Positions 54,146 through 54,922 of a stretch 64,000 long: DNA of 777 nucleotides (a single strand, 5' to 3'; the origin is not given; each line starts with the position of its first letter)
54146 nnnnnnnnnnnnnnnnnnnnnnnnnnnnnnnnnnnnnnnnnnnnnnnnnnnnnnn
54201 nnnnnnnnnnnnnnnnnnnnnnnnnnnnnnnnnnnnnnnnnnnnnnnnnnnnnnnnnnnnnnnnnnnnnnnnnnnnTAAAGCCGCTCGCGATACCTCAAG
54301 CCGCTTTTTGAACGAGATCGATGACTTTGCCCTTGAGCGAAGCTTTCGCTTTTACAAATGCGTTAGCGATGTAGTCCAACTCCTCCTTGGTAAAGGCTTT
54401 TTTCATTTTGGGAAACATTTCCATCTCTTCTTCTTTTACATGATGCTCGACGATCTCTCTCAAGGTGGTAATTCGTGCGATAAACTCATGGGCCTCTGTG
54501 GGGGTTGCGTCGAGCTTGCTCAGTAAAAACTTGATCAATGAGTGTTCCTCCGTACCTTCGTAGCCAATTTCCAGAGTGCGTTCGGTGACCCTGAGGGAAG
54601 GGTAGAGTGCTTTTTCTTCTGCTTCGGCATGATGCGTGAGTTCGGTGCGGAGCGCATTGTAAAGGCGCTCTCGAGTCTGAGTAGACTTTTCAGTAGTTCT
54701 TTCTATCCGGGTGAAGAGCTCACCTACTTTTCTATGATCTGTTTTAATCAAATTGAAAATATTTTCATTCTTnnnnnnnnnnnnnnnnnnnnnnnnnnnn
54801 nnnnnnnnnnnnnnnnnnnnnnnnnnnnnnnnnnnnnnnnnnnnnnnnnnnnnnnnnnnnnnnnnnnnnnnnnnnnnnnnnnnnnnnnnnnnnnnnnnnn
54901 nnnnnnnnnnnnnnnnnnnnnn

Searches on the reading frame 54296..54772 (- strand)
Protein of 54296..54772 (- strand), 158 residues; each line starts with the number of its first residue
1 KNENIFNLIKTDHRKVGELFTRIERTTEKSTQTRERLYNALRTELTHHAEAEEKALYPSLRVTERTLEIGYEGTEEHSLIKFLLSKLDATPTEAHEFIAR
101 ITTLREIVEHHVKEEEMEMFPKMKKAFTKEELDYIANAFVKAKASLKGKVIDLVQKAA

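Call 26: search_protein_families(library=pfam, proteins=[window:54296-54772:-], max_evalue=0.01)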
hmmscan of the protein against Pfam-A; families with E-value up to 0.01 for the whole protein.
window:54296-54772:- (158 aa): 3 families
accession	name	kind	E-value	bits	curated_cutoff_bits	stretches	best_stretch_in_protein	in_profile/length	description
PF01814.28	Hemerythrin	-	2.7e-16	60.6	25.3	1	5-122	2-126/127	Hemerythrin HHE cation binding domain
PF06705.16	SF-assemblin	-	0.0024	17.7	30.6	1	13-54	152-192/247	SF-assemblin/beta giardin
PF05004.19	IFRD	-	0.0047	16.3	25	1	15-52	28-65/306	Interferon-related developmental regulator (IFRD)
